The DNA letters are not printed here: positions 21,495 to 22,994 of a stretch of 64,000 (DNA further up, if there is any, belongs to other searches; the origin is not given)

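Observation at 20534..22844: Island cargo: promoter-driven trio including a SEC-C-motif protein with a PD-(D/E)xK-like core; candidate uncharacterised defence or addiction module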

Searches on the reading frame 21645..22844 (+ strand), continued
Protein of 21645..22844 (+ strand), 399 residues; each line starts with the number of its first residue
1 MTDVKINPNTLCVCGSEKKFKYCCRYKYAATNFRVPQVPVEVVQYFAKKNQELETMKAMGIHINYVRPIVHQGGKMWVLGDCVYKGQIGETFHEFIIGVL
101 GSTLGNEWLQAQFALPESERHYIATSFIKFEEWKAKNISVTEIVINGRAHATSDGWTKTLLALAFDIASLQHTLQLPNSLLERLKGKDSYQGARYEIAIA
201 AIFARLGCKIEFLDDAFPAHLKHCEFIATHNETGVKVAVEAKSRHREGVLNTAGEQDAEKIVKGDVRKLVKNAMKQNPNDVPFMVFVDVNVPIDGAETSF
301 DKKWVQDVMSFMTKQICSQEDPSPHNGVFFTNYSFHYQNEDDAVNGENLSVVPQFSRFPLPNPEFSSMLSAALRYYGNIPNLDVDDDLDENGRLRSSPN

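Call 79: search_protein_families(library=padloc, alignment_id=A3, max_evalue=1e-8)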
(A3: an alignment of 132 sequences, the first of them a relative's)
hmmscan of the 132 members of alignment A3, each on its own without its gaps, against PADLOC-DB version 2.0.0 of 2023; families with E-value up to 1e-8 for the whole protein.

A. member 1, L001:1236-3209:- (657 aa): 24 families
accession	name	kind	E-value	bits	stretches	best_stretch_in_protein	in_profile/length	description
PDLC03634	MTase_III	-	9.9e-183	607.4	1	12-650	4-610/621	Type III methyltransferase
PDLC03637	MTase_III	-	7.5e-134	445.2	1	24-479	50-486/513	Type III methyltransferase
PDLC03641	MTase_III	-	8.6e-122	405.9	1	56-487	60-487/657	Type III methyltransferase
PDLC03644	MTase_III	-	7.8e-106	353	1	94-451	34-386/542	Type III methyltransferase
PDLC03636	MTase_III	-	4.8e-75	251.4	2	172-448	92-395/575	Type III methyltransferase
PDLC03640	MTase_III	-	1.5e-70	236.3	2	85-256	32-202/654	Type III methyltransferase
PDLC03642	MTase_III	-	9.9e-61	204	2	167-448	130-399/528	Type III methyltransferase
PDLC03639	MTase_III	-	4e-48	162.2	2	97-303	86-266/639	Type III methyltransferase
PDLC03635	MTase_III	-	1.5e-47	160.8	3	173-280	265-376/708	Type III methyltransferase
PDLC03354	MTase_II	-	6.8e-45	151.8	1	91-434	48-364/425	Type II methyltransferase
PDLC03643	MTase_III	-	3e-44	149.9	1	180-474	1-306/465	Type III methyltransferase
PDLC03638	MTase_III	-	4.9e-42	142.2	1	173-431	428-656/816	Type III methyltransferase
PDLC03278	MTase_II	-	9.4e-39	131.9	2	172-267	42-139/390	Type II methyltransferase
PDLC03646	MTase_III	-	4.7e-36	122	2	173-253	518-598/1057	Type III methyltransferase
PDLC03300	MTase_II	-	9.2e-33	111.6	2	97-256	10-166/302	Type II methyltransferase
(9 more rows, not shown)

B. families by the number of members that match (of 132 scanned): 335 families (the first 25 are shown)
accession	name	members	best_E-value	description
PDLC04134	mad2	6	2.6e-47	mads_2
PDLC03021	MTase_I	3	5e-181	Type I methyltransferase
PDLC03022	MTase_I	3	3.1e-100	Type I methyltransferase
PDLC03027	MTase_I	3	5.8e-77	Type I methyltransferase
PDLC03026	MTase_I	3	5.4e-71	Type I methyltransferase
PDLC03025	MTase_I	3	1.8e-69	Type I methyltransferase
PDLC03031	MTase_I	3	2.6e-64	Type I methyltransferase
PDLC03032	MTase_I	3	2.7e-54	Type I methyltransferase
PDLC03335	MTase_II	3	1.4e-42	Type II methyltransferase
PDLC03348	MTase_II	3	9.6e-27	Type II methyltransferase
PDLC03339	MTase_II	3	4.1e-22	Type II methyltransferase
PDLC03371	MTase_II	3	8.2e-18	Type II methyltransferase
PDLC03329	MTase_II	2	3.1e-161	Type II methyltransferase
PDLC03322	MTase_II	2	2.3e-132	Type II methyltransferase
PDLC03234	MTase_II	2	9.3e-109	Type II methyltransferase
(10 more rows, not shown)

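Call 89: search_dna_similar(query=window:21645-22844:+, collection=plasmids, mode=protein, max_evalue=0.001, max_rows=30)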
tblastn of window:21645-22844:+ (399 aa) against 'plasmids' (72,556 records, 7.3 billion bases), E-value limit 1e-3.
Records with a match: 8; places in all: 8; records where one place covers at least 80% of the query: 3.
Best place of each record, by identity: <60% 8.
By first word of the organism name: Sinorhizobium 3; Agrobacterium 2; Rhizobium 2; Caballeronia 1.
By predicted mobility (MOB-suite, as given by PLSDB): non-mobilizable 4; conjugative 3; mobilizable 1.
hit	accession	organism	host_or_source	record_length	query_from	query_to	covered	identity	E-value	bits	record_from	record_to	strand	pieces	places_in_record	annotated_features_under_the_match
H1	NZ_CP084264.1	Caballeronia sp. SL2Y3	Jalysus wickhami,Cell culture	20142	5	338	84%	26.6%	5e-24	111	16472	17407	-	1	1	hypothetical protein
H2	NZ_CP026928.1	Agrobacterium tumefaciens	Medicago sativa,from a crown gall tumor ...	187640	12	332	80%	26.0%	1e-20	101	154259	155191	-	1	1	SEC-C domain-containing protein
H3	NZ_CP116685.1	Agrobacterium fabrum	cell culture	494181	12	332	80%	26.0%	2e-18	95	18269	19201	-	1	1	SEC-C domain-containing protein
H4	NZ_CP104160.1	Rhizobium sp. CB3060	Leucaena leucocephala,cell culture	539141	51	332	71%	29.4%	1e-20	101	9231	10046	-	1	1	SEC-C domain-containing protein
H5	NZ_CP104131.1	Sinorhizobium sp. K101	Phaseolus vulgaris,cell ...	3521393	146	335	48%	36.1%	2e-17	92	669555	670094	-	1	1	none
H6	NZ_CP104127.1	Sinorhizobium sp. M103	Phaseolus vulgaris,cell ...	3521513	146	335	48%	36.1%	2e-17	92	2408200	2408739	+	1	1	none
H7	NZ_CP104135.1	Sinorhizobium sp. C101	Phaseolus vulgaris,cell ...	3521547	146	335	48%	36.1%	2e-17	92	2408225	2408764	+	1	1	none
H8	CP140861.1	Rhizobium ruizarguesonis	Trifolium pratense,whole organism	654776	1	278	70%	23.5%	1e-5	55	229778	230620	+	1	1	SEC-C metal-binding domain-containing protein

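Call 93: search_dna_similar(query=window:21645-22844:+, collection=plasmids, mode=protein, max_evalue=10, max_rows=60)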
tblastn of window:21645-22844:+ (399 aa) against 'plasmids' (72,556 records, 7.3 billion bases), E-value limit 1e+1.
Records with a match: 18; places in all: 18; records where one place covers at least 80% of the query: 3.
Best place of each record, by identity: <60% 18.
By first word of the organism name: Xanthomonas 8; Sinorhizobium 4; Agrobacterium 2; Rhizobium 2; Caballeronia 1; Cupriavidus 1.
By predicted mobility (MOB-suite, as given by PLSDB): conjugative 11; non-mobilizable 6; mobilizable 1.
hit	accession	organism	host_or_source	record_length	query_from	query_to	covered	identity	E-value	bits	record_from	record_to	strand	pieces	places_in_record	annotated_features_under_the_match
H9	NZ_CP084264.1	Caballeronia sp. SL2Y3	Jalysus wickhami,Cell culture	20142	5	338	84%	26.6%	5e-24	111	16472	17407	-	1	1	hypothetical protein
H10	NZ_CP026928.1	Agrobacterium tumefaciens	Medicago sativa,from a crown gall tumor ...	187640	12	332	80%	26.0%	1e-20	101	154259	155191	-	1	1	SEC-C domain-containing protein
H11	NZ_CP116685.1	Agrobacterium fabrum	cell culture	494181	12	332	80%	26.0%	2e-18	95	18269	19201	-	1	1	SEC-C domain-containing protein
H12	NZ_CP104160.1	Rhizobium sp. CB3060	Leucaena leucocephala,cell culture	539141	51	332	71%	29.4%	1e-20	101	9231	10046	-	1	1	SEC-C domain-containing protein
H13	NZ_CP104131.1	Sinorhizobium sp. K101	Phaseolus vulgaris,cell ...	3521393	146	335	48%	36.1%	2e-17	92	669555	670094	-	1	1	none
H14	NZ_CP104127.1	Sinorhizobium sp. M103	Phaseolus vulgaris,cell ...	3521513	146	335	48%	36.1%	2e-17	92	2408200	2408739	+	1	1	none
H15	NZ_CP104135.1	Sinorhizobium sp. C101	Phaseolus vulgaris,cell ...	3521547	146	335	48%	36.1%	2e-17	92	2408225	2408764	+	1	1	none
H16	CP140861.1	Rhizobium ruizarguesonis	Trifolium pratense,whole organism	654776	1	278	70%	23.5%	1e-5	55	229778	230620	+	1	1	SEC-C metal-binding domain-containing protein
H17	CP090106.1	Sinorhizobium meliloti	Medicago,Cell culture,Plant nodule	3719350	173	277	26%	28.7%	6e+0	37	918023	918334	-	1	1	SDR family oxidoreductase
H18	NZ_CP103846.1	Xanthomonas hortorum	Pelargonium x hortorum,cell culture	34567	5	45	10%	36.7%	1e+0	39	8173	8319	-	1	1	UPF0149 family protein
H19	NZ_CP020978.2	Xanthomonas phaseoli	Phaseolus vulgaris,cell culture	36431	5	45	10%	36.7%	1e+0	39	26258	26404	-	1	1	YecA family protein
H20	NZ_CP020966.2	Xanthomonas phaseoli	Phaseolus vulgaris,cell culture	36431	5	45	10%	36.7%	1e+0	39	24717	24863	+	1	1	YecA family protein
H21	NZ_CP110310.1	Xanthomonas phaseoli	Phaseolus vulgaris,cell culture,leaf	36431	5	45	10%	36.7%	1e+0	39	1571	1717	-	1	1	YecA family protein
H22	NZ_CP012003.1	Xanthomonas citri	Citrus x aurantiifolia,whole organism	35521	5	45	10%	36.7%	1e+0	39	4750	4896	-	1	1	YecA family protein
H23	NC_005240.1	Xanthomonas citri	-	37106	5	45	10%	36.7%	1e+0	39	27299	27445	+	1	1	YecA family protein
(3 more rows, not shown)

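Call 97: list_cluster_members(proteins=[P0340, P0362, P0298, P0311, P0358, P0264, P0280, P0252, P0360, P0289])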
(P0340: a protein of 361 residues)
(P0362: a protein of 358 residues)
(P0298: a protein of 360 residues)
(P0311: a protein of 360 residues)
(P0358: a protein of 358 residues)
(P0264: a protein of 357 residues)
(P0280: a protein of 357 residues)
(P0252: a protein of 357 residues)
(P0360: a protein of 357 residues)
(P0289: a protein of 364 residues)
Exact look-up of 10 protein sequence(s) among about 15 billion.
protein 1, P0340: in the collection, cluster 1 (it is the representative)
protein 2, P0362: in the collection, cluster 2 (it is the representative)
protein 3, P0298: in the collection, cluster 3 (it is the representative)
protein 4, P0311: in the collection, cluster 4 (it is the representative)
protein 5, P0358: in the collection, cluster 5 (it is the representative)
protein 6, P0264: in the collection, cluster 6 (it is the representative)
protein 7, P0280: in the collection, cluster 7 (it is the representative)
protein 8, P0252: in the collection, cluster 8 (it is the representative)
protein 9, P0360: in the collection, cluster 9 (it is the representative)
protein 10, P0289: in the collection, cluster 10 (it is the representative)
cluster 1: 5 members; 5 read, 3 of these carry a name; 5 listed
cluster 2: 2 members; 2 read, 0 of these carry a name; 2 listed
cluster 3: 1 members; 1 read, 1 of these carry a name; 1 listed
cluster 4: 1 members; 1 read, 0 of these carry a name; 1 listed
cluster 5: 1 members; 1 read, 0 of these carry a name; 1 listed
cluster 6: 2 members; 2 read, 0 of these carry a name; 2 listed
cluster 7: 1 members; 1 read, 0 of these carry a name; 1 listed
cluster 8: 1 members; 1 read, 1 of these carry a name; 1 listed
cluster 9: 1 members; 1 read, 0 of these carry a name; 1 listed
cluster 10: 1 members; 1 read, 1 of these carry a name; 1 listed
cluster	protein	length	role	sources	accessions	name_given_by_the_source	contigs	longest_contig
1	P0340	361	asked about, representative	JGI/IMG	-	hypothetical protein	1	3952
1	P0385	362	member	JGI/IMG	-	hypothetical protein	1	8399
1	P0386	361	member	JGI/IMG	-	hypothetical protein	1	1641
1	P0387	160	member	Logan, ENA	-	-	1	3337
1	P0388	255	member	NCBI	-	-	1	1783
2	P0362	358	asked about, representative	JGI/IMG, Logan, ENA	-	-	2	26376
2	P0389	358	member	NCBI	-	-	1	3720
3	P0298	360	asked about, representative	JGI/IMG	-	hypothetical protein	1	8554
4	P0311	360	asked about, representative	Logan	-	-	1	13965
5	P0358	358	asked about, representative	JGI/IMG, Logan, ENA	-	-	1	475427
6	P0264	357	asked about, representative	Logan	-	-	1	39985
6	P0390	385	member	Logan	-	-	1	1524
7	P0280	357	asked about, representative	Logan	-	-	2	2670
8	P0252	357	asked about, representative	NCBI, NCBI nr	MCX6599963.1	MAG: hypothetical protein NT025_00145 [bacterium] | hypothetical protein [bacterium]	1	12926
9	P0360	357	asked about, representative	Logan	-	-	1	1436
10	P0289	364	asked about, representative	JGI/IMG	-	hypothetical protein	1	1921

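Call 98: get_annotated_region(hit=H10, flank=4000)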
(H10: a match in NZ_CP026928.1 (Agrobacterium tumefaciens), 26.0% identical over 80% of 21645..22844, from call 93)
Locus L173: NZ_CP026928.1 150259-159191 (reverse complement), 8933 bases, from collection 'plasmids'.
description: Agrobacterium tumefaciens strain 1D1609 plasmid pAt1D1609b, complete sequence
organism: Agrobacterium tumefaciens (NCBI taxid 358)
taxonomy: Bacteria; Pseudomonadota; Alphaproteobacteria; Hyphomicrobiales; Rhizobiaceae; Agrobacterium; Agrobacterium tumefaciens
host: -; source: Medicago sativa,from a crown gall tumor on a field-grown alfalfa; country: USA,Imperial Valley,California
typing (MOB-suite, as given by PLSDB): conjugative; replicon rep_cluster_592; relaxase MOBQ; mating-pair formation MPF_T
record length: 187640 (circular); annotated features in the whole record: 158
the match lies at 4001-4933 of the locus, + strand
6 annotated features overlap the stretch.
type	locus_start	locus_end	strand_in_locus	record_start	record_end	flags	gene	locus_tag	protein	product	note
CDS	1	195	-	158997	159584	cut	-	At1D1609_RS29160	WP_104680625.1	hypothetical protein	-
CDS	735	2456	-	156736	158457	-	-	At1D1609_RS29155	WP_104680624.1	ParB N-terminal domain-containing protein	-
CDS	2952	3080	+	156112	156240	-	-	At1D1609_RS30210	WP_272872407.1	hypothetical protein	-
CDS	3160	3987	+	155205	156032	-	-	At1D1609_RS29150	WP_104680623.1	hypothetical protein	-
CDS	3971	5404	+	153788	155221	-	-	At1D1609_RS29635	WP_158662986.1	SEC-C domain-containing protein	-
CDS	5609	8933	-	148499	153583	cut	-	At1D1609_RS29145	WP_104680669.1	DEAD/DEAH box helicase family protein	-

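Call 99: get_annotated_region(hit=H9, flank=4000)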
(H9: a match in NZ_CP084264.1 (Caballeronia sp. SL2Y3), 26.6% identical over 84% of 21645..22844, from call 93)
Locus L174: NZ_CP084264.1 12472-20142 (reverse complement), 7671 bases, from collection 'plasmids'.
description: Caballeronia sp. SL2Y3 plasmid p2, complete sequence
organism: Caballeronia sp. SL2Y3 (NCBI taxid 2878151)
taxonomy: Bacteria; Pseudomonadota; Betaproteobacteria; Burkholderiales; Burkholderiaceae; Caballeronia; Caballeronia sp. SL2Y3
host: -; source: Jalysus wickhami,Cell culture; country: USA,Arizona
typing (MOB-suite, as given by PLSDB): non-mobilizable
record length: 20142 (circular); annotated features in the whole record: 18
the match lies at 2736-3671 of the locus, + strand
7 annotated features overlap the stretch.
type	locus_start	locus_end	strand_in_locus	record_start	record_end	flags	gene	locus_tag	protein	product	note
CDS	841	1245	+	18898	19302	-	-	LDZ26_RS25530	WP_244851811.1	hypothetical protein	-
CDS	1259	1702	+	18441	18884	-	-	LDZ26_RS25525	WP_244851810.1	hypothetical protein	-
CDS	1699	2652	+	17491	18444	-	-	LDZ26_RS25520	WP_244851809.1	tyrosine-type recombinase/integrase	GO:0015074 - DNA integration [Evidence IEA]; GO:0006310 - DNA recombination [Evidence IEA]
CDS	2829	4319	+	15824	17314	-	-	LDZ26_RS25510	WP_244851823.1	hypothetical protein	-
CDS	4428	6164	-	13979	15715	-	-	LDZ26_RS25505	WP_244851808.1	restriction endonuclease subunit S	GO:0006304 - DNA modification [Evidence IEA]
CDS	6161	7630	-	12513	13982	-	-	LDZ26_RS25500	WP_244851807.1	class I SAM-dependent DNA methyltransferase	-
CDS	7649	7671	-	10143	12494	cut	-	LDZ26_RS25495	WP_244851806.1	EcoAI/FtnUII family type I restriction enzme subunit R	-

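Call 100: search_dna_similar(query=L173:3971-5404:+, collection=plasmids, mode=protein, max_evalue=0.01, max_rows=40, rows=spread)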
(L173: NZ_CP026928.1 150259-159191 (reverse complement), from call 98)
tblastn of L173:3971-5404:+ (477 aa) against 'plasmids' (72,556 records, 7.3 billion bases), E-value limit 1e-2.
Records with a match: 8; places in all: 8; records where one place covers at least 80% of the query: 4.
Best place of each record, by identity: >=99% 1; 60-80% 2; <60% 5.
By first word of the organism name: Sinorhizobium 3; Agrobacterium 2; Rhizobium 2; Caballeronia 1.
By predicted mobility (MOB-suite, as given by PLSDB): non-mobilizable 4; conjugative 3; mobilizable 1.
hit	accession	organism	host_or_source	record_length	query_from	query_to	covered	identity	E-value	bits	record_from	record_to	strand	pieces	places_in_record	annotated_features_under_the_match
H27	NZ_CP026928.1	Agrobacterium tumefaciens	Medicago sativa,from a crown gall tumor ...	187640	1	477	100%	100.0%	0e+0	988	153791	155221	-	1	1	SEC-C domain-containing protein | hypothetical protein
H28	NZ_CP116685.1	Agrobacterium fabrum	cell culture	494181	5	474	99%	71.7%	0e+0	724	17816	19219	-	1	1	SEC-C domain-containing protein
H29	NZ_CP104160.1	Rhizobium sp. CB3060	Leucaena leucocephala,cell culture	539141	3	475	99%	69.8%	0e+0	706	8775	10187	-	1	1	SEC-C domain-containing protein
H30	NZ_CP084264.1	Caballeronia sp. SL2Y3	Jalysus wickhami,Cell culture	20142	10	400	82%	37.3%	5e-60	220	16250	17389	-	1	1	hypothetical protein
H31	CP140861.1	Rhizobium ruizarguesonis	Trifolium pratense,whole organism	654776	11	390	80%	25.9%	2e-25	117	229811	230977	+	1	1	SEC-C metal-binding domain-containing protein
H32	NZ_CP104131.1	Sinorhizobium sp. K101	Phaseolus vulgaris,cell ...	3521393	137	386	52%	34.4%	5e-21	104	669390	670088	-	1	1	none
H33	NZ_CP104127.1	Sinorhizobium sp. M103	Phaseolus vulgaris,cell ...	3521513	137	386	52%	34.4%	5e-21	104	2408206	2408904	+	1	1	none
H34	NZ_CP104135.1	Sinorhizobium sp. C101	Phaseolus vulgaris,cell ...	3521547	137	386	52%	34.4%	5e-21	104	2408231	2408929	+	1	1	none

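Call 103: search_dna_similar(query=window:21645-22844:+, collection=phages, mode=protein, max_evalue=0.01, max_rows=15)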
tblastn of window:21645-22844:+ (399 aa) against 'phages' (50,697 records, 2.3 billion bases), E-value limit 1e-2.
No match.
